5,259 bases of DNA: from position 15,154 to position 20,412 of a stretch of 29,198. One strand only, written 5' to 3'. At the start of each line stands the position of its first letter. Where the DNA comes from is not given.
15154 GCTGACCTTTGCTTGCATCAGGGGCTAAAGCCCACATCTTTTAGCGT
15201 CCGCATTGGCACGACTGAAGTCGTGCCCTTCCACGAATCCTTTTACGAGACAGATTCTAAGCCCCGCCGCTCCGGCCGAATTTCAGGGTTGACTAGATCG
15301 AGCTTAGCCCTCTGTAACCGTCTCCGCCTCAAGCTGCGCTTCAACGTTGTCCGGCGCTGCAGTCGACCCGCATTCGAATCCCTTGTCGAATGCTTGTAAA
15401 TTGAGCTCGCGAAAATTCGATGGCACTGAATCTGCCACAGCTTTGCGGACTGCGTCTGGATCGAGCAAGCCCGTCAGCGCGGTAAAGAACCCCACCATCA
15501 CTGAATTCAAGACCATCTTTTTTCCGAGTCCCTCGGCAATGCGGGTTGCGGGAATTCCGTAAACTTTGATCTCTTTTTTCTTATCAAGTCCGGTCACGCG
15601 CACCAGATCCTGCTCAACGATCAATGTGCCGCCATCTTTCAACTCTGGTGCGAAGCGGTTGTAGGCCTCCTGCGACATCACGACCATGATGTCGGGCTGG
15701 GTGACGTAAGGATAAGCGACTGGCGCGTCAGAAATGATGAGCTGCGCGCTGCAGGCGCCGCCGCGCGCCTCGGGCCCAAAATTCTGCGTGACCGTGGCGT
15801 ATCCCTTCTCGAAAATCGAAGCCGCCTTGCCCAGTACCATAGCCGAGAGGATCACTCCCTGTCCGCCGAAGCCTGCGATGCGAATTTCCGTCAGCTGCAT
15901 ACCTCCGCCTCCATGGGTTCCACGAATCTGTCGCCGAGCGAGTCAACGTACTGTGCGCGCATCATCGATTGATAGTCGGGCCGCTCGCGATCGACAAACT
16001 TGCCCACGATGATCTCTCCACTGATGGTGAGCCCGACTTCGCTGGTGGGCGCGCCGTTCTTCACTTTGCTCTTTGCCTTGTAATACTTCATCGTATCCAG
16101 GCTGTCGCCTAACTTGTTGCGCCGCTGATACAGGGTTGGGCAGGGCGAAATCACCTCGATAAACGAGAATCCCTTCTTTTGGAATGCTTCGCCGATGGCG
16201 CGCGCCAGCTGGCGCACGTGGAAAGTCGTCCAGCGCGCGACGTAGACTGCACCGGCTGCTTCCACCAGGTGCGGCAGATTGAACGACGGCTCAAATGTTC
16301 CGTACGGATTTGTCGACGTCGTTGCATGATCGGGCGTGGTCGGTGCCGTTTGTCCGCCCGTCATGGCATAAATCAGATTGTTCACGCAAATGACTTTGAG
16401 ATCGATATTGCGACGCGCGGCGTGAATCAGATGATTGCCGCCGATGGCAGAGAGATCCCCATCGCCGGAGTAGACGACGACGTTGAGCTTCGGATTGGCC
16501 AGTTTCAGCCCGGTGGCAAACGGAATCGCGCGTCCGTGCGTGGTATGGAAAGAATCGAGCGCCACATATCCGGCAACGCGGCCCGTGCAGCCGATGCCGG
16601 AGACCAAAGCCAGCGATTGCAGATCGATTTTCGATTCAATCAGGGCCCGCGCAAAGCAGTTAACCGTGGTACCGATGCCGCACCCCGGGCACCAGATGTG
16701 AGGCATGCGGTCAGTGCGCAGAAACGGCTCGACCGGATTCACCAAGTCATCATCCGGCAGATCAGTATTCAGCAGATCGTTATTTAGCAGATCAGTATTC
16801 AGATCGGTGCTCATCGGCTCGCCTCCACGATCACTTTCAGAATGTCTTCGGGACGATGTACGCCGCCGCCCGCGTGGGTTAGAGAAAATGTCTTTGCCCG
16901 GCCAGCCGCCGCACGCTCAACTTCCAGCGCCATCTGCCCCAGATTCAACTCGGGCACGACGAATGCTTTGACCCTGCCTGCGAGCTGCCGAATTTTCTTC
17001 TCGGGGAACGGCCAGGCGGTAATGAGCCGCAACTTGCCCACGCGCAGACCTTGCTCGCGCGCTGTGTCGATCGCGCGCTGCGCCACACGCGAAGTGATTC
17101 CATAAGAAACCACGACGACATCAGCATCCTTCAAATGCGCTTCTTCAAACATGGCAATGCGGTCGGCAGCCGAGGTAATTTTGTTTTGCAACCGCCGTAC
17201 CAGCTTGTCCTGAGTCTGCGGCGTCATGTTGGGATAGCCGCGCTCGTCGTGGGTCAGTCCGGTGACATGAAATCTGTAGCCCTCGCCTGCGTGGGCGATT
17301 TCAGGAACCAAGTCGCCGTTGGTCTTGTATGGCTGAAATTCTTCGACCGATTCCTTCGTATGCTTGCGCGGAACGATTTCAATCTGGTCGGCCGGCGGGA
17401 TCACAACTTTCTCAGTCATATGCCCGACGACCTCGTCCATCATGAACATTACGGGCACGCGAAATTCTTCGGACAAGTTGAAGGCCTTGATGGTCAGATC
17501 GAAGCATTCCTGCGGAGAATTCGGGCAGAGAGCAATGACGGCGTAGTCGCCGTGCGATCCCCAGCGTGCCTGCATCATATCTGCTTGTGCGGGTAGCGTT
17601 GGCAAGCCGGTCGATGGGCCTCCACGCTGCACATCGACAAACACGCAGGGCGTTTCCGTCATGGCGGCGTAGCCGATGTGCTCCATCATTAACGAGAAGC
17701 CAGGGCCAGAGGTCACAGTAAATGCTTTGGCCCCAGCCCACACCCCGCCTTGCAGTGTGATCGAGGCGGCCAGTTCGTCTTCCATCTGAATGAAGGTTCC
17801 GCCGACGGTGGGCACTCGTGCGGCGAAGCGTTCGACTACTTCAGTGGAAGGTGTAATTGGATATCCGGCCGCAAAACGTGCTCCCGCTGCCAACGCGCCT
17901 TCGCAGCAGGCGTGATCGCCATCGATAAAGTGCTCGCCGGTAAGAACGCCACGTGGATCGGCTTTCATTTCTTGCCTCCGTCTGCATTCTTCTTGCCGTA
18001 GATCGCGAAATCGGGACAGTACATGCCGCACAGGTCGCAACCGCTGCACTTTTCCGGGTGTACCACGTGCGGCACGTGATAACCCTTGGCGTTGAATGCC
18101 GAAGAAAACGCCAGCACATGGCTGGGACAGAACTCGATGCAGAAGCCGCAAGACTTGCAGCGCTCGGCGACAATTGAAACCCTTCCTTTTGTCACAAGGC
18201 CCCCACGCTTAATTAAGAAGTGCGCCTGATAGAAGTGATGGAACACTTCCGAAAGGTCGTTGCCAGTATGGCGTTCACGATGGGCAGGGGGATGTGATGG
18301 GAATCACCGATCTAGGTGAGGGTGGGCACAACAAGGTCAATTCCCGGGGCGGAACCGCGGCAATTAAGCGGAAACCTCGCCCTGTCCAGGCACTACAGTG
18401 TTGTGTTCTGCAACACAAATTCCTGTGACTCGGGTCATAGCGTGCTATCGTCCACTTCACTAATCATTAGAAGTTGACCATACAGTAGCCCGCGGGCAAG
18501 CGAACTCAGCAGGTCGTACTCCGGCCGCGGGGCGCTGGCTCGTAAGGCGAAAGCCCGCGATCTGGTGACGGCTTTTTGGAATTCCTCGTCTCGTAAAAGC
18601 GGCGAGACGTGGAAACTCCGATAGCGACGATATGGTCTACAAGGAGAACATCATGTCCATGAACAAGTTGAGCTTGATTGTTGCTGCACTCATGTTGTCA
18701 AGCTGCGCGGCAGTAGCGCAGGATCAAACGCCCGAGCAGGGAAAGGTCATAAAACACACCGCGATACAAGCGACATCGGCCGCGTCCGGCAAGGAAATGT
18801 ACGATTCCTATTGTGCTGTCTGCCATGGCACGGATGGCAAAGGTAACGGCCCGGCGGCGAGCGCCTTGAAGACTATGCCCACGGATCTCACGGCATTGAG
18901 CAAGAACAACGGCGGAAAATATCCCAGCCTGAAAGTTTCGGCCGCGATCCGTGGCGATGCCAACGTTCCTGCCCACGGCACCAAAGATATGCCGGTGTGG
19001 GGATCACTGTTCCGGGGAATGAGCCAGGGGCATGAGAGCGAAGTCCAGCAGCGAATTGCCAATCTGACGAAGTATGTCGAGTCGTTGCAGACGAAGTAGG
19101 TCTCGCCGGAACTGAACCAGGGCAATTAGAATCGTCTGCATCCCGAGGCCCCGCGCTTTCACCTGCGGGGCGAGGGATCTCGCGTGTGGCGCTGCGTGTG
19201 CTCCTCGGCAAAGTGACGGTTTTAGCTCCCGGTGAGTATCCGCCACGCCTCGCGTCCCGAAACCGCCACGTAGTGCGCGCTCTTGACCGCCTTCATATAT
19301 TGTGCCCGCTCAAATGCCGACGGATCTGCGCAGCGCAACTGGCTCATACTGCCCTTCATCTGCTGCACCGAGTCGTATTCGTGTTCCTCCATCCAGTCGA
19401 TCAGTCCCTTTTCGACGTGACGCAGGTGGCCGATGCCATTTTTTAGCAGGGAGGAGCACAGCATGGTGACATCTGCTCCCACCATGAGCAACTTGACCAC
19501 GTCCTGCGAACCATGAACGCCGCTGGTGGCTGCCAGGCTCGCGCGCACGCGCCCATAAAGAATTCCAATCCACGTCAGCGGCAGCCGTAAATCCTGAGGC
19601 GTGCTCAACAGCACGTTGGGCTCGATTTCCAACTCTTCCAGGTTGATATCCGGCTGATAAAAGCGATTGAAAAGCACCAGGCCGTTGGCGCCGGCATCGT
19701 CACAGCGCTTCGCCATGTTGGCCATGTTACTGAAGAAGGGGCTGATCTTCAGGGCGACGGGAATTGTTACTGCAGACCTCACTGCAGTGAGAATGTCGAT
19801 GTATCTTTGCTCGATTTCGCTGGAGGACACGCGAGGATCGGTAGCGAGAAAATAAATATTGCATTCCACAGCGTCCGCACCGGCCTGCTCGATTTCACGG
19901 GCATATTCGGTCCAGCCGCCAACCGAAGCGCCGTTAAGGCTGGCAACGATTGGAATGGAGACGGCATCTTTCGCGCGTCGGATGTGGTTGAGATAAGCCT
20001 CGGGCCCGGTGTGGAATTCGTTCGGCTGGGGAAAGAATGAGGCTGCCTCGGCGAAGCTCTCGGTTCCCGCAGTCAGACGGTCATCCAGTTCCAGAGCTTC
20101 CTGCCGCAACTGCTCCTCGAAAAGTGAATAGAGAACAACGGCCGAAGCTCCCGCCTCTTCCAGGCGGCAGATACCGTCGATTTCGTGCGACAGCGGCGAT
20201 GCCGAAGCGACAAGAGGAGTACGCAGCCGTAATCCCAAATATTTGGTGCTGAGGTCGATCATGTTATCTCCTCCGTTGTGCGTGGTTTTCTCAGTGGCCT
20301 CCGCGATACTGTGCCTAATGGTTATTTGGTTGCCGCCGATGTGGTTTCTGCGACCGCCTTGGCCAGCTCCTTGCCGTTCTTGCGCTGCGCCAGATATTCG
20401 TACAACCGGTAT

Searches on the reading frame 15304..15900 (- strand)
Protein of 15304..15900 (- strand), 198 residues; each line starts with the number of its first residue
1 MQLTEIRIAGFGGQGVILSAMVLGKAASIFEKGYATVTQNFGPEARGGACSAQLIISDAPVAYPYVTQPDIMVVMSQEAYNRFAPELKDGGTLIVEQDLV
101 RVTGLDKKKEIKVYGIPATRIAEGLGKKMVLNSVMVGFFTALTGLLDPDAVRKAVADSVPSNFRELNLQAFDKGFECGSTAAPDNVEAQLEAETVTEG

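Call 15: search_protein_families(library=pfam, proteins=[window:15304-15900:-], max_evalue=0.00001)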
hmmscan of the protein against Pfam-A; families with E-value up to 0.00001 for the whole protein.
window:15304-15900:- (198 aa): 1 family
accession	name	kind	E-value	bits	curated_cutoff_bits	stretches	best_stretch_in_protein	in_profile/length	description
PF01558.24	POR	-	5.2e-39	134.6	27.4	1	12-176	1-173/173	Pyruvate ferredoxin/flavodoxin oxidoreductase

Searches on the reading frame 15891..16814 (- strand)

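Call 15: search_protein_families(library=pfam, proteins=[window:15891-16814:-], max_evalue=0.00001)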
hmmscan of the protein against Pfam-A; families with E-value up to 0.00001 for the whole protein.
window:15891-16814:- (307 aa): 1 family
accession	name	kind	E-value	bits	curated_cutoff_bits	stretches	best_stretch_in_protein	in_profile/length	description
PF02775.26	TPP_enzyme_C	-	2e-34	119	21.9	1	83-221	21-151/151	Thiamine pyrophosphate enzyme, C-terminal TPP binding domain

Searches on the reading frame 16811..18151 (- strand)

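Call 14: search_protein_families(library=pfam, proteins=[window:16811-18151:-], max_evalue=0.00001)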
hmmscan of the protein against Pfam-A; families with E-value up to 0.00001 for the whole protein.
window:16811-18151:- (446 aa): 3 families
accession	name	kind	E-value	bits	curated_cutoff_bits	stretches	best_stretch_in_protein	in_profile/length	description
PF01855.24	POR_N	-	2.9e-71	240.3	27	1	84-316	1-227/231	Pyruvate flavodoxin/ferredoxin oxidoreductase, thiamine diP-bdg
PF17147.9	PFOR_II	-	1.7e-22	80.1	27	1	343-437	1-102/102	Pyruvate:ferredoxin oxidoreductase core domain II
PF02780.25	Transketolase_C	-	2.5e-06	27.8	25.9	1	342-410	9-77/124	Transketolase, C-terminal domain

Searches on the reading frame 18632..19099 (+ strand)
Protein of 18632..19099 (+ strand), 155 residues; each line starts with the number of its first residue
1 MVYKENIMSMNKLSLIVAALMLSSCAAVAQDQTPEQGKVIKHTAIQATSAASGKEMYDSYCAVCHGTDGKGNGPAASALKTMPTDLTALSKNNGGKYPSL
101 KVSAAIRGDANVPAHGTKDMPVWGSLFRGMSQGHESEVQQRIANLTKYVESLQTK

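Call 14: search_protein_families(library=pfam, proteins=[window:18632-19099:+], max_evalue=0.00001)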
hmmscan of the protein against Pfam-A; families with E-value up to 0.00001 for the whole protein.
window:18632-19099:+ (155 aa): 2 families
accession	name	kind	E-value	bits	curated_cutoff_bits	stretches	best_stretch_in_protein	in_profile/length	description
PF00034.26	Cytochrom_C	-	1.9e-06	29.5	21.3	1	50-105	1-49/90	Cytochrome c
PF13442.11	Cytochrome_CBB3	-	2.8e-06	28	27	0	50-93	3-44/68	Cytochrome C oxidase, cbb3-type, subunit III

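Call 75: search_protein_families(library=ncbifam, proteins=[window:18632-19099:+], max_evalue=1e-10)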
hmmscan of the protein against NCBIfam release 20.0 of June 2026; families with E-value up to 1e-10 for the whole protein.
window:18632-19099:+ (155 aa): 0 families

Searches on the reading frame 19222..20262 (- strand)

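Call 14: search_protein_families(library=pfam, proteins=[window:19222-20262:-], max_evalue=0.00001)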
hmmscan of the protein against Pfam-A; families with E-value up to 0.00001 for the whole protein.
window:19222-20262:- (346 aa): 1 family
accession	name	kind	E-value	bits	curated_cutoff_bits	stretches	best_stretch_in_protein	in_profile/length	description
PF01180.27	DHO_dh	-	1.5e-09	38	27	1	87-291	76-291/291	Dihydroorotate dehydrogenase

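Call 75: search_protein_families(library=ncbifam, proteins=[window:19222-20262:-], max_evalue=1e-10)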
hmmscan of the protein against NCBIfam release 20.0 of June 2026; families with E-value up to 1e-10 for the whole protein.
window:19222-20262:- (346 aa): 6 families
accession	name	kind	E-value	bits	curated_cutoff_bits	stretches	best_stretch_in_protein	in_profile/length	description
NF005741.0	PRK07565.1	subfamily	2.6e-149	496.8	303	1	1-330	1-330/335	dihydroorotate dehydrogenase-like protein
NF006183.0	PRK08318.1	equivalog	3.3e-19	68.9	335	1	1-216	1-219/422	NAD-dependent dihydropyrimidine dehydrogenase subunit PreA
NF041011.1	dihydoor_dh_Arch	equivalog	9.9e-19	67.5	330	1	93-304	77-285/289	dihydroorotate dehydrogenase PyrD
NF005574.0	PRK07259.1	equivalog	2.2e-18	66.2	269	1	86-306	78-302/304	dihydroorotate dehydrogenase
TIGR01037.2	pyrD_sub1_fam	subfamily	7.6e-18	64.6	270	1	4-304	1-297/300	dihydroorotate dehydrogenase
NF002702.0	PRK02506.1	equivalog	1.9e-11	43.6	301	0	242-308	245-311/313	dihydroorotate oxidase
